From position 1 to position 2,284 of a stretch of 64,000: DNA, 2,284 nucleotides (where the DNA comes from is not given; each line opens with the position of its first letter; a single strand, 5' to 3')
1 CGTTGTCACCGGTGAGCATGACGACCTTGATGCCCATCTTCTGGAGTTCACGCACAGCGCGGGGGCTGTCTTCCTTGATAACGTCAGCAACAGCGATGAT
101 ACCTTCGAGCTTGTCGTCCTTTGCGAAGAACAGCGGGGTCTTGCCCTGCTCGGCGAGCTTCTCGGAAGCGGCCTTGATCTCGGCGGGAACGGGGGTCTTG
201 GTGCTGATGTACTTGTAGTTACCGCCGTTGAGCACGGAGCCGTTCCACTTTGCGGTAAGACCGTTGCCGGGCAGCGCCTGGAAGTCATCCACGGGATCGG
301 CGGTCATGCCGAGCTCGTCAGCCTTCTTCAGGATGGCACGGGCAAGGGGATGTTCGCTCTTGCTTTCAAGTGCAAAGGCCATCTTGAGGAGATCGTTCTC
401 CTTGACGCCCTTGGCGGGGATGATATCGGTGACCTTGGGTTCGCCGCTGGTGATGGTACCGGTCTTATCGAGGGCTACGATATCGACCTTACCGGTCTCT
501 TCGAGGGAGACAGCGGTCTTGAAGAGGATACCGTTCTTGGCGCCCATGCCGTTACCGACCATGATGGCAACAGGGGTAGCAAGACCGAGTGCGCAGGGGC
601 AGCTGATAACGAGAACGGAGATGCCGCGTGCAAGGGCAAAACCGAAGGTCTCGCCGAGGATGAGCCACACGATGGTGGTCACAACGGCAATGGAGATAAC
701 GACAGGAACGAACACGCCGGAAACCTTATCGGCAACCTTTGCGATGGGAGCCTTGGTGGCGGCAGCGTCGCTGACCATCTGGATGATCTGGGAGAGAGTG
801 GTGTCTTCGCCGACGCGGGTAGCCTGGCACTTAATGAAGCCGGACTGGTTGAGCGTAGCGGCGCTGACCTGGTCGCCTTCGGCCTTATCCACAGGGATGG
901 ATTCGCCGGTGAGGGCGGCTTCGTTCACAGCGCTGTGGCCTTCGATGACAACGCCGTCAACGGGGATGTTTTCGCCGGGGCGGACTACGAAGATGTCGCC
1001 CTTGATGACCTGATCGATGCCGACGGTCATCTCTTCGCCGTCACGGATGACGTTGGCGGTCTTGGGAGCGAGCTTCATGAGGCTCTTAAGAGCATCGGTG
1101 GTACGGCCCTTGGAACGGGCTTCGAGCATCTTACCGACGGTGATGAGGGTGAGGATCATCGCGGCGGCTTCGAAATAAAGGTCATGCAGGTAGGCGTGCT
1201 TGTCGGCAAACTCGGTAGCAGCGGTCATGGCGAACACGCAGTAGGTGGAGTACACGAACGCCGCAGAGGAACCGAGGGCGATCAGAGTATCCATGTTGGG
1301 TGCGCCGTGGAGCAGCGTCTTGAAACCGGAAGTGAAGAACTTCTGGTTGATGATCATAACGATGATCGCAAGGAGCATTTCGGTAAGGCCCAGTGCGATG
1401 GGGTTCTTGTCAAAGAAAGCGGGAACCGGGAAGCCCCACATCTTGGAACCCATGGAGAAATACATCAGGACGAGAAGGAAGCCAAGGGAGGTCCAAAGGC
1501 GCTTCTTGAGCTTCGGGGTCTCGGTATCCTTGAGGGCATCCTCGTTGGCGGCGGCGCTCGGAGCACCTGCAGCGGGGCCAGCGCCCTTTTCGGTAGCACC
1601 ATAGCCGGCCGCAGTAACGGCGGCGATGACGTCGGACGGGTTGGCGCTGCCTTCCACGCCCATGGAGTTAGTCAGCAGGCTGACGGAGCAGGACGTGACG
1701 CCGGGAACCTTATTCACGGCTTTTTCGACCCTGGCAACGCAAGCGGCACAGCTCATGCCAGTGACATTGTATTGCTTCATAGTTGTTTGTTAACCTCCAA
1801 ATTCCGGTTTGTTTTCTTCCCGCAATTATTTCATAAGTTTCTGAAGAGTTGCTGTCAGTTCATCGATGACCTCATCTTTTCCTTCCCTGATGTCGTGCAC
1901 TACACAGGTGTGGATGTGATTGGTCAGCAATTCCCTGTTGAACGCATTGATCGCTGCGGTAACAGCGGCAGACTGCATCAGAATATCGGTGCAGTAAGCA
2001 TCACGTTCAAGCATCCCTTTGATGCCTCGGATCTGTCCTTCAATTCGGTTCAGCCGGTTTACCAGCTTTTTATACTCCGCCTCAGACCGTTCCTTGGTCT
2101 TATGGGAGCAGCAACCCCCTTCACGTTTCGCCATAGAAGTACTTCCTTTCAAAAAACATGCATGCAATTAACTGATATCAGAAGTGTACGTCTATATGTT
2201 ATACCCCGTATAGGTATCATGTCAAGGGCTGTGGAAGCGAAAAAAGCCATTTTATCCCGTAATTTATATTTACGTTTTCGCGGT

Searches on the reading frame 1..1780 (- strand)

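Call 8: search_protein_families(library=pfam, proteins=[window:1-1780:-])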
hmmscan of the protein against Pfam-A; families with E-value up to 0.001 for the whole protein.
window:1-1780:- (593 aa): 3 families
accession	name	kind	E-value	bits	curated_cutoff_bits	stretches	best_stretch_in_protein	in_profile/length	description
PF00122.25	E1-E2_ATPase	-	4.4e-58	196.2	28.1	1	236-415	1-180/181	E1-E2 ATPase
PF00702.32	Hydrolase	-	2.3e-21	77.5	26.4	1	432-593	1-124/191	haloacid dehalogenase-like hydrolase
PF00403.32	HMA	-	9.7e-16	58.3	24.8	1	4-60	2-61/62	Heavy-metal-associated domain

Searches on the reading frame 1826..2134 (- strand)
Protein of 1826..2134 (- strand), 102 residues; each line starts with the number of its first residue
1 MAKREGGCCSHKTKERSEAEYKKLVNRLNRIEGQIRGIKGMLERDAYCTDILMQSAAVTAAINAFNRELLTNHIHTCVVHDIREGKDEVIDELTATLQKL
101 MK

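Call 8: search_protein_families(library=pfam, proteins=[window:1826-2134:-])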
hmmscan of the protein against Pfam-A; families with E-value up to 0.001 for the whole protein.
window:1826-2134:- (102 aa): 1 family
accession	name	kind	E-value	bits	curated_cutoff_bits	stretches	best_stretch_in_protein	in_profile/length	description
PF02583.22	Trns_repr_metal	-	4.1e-30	104.4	22.8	1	21-99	2-78/78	Metal-sensitive transcriptional repressor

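Call 9: search_protein_families(library=ncbifam, proteins=[window:1826-2134:-])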
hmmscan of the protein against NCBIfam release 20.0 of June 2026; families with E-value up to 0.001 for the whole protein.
window:1826-2134:- (102 aa): 3 families
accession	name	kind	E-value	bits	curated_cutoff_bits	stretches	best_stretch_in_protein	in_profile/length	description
NF052430.1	repress_RicR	exception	2e-18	66.8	175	1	23-94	10-81/93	copper-sensing transcriptional repressor RicR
NF011613.0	PRK15039.1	equivalog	5.4e-12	46.2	138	1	21-88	8-75/90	Ni(II)/Co(II)-binding transcriptional repressor RcnR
NF008464.0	PRK11352.1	equivalog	6.2e-11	42.5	133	1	17-78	4-65/91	formaldehyde-responsive transcriptional repressor FrmR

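Call 33: find_encoding_contigs(protein=window:1826-2134:-, flank=10000, max_places=10)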
Protein window:1826-2134:- (102 aa): 23 contigs read that carry it; 10 places shown.
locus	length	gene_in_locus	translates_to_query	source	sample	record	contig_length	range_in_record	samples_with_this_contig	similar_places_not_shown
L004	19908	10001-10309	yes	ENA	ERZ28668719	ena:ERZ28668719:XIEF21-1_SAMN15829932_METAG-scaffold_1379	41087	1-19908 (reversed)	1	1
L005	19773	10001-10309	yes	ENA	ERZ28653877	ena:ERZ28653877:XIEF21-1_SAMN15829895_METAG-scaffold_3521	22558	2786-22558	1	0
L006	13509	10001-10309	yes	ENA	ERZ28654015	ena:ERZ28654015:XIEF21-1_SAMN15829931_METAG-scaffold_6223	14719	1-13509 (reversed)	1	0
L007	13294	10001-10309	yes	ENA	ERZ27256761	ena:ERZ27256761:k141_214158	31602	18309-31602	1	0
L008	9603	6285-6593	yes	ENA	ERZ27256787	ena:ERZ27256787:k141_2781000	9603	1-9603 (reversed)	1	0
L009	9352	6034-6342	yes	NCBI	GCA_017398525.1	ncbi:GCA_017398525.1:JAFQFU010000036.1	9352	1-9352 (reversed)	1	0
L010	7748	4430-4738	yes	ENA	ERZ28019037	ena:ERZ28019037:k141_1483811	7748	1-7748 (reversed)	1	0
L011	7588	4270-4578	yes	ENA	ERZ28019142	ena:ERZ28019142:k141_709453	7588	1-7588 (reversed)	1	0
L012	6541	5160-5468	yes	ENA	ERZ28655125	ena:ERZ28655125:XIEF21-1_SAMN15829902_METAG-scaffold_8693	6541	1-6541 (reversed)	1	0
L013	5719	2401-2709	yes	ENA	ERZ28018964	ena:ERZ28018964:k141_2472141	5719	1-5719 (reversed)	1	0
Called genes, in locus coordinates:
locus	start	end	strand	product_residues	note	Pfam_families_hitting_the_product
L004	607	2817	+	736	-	-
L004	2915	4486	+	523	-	PF00528:BPD_transp_1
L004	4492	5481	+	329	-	PF00528:BPD_transp_1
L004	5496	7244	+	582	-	PF05621:TniB (faint), PF00005:ABC_tran, PF13401:AAA_22 (weak), PF13304:AAA_21 (faint), PF00005:ABC_tran, PF08352:oligo_HPY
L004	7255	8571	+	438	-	PF00005:ABC_tran, PF08352:oligo_HPY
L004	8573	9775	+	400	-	-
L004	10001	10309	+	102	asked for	PF02583:Trns_repr_metal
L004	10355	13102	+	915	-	PF00403:HMA, PF00122:E1-E2_ATPase, PF00702:Hydrolase, PF08282:Hydrolase_3 (faint), PF00403:HMA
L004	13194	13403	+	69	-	PF00403:HMA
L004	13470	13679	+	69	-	PF00403:HMA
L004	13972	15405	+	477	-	-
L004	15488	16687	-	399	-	PF01926:MMR_HSR1, PF02421:FeoB_N (weak), PF00350:Dynamin_N (faint), PF00009:GTP_EFTU (weak), PF18128:HydF_dimer, PF18133:HydF_tetramer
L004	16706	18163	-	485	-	PF04055:Radical_SAM, PF06968:BATS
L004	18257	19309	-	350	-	PF04055:Radical_SAM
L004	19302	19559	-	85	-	PF21699:TM1266-like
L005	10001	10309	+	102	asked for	PF02583:Trns_repr_metal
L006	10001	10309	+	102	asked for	PF02583:Trns_repr_metal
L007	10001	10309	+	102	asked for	PF02583:Trns_repr_metal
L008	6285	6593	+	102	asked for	PF02583:Trns_repr_metal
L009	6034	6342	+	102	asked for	PF02583:Trns_repr_metal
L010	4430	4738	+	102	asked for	PF02583:Trns_repr_metal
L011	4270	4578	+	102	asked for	PF02583:Trns_repr_metal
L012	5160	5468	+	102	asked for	PF02583:Trns_repr_metal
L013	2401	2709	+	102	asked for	PF02583:Trns_repr_metal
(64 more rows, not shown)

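Call 57: search_solved_structures(query=window:1826-2134:-, max_evalue=0.001, show_alignments=3)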
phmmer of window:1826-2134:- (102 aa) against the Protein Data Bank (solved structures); distinct sequences matched with E-value up to 0.001: 10.
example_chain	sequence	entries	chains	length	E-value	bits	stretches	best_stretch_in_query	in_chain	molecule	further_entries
4m1p_A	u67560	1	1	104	3.9e-16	62.3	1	15-94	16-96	Copper-sensitive operon repressor (CsoR)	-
5fmn_A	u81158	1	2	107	2.3e-14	56.7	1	16-97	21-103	INRS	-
4adz_A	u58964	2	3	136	8.2e-14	54.9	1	20-99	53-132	CSOR | COPPER SENSITIVE OPERON REPRESSOR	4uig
6ahx_A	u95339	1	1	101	4e-13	52.7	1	11-93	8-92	Putative cytosolic protein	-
2hh7_A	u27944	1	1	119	1.2e-12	51.2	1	19-93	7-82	Hypothetical protein CsoR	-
5lbm_A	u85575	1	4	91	5.1e-09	39.6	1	19-90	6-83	Transcriptional repressor FrmR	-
7mq1_A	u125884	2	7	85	1e-07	35.4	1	23-85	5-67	Copper-sensing transcriptional repressor csoR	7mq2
7mq3_A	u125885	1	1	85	2.6e-07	34.1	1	23-85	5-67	Copper-sensing transcriptional repressor csoR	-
3aai_A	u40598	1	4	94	1.5e-05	28.5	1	26-97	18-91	Copper homeostasis operon regulatory protein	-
5lcy_A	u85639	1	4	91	2.2e-05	28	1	18-78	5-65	Frmr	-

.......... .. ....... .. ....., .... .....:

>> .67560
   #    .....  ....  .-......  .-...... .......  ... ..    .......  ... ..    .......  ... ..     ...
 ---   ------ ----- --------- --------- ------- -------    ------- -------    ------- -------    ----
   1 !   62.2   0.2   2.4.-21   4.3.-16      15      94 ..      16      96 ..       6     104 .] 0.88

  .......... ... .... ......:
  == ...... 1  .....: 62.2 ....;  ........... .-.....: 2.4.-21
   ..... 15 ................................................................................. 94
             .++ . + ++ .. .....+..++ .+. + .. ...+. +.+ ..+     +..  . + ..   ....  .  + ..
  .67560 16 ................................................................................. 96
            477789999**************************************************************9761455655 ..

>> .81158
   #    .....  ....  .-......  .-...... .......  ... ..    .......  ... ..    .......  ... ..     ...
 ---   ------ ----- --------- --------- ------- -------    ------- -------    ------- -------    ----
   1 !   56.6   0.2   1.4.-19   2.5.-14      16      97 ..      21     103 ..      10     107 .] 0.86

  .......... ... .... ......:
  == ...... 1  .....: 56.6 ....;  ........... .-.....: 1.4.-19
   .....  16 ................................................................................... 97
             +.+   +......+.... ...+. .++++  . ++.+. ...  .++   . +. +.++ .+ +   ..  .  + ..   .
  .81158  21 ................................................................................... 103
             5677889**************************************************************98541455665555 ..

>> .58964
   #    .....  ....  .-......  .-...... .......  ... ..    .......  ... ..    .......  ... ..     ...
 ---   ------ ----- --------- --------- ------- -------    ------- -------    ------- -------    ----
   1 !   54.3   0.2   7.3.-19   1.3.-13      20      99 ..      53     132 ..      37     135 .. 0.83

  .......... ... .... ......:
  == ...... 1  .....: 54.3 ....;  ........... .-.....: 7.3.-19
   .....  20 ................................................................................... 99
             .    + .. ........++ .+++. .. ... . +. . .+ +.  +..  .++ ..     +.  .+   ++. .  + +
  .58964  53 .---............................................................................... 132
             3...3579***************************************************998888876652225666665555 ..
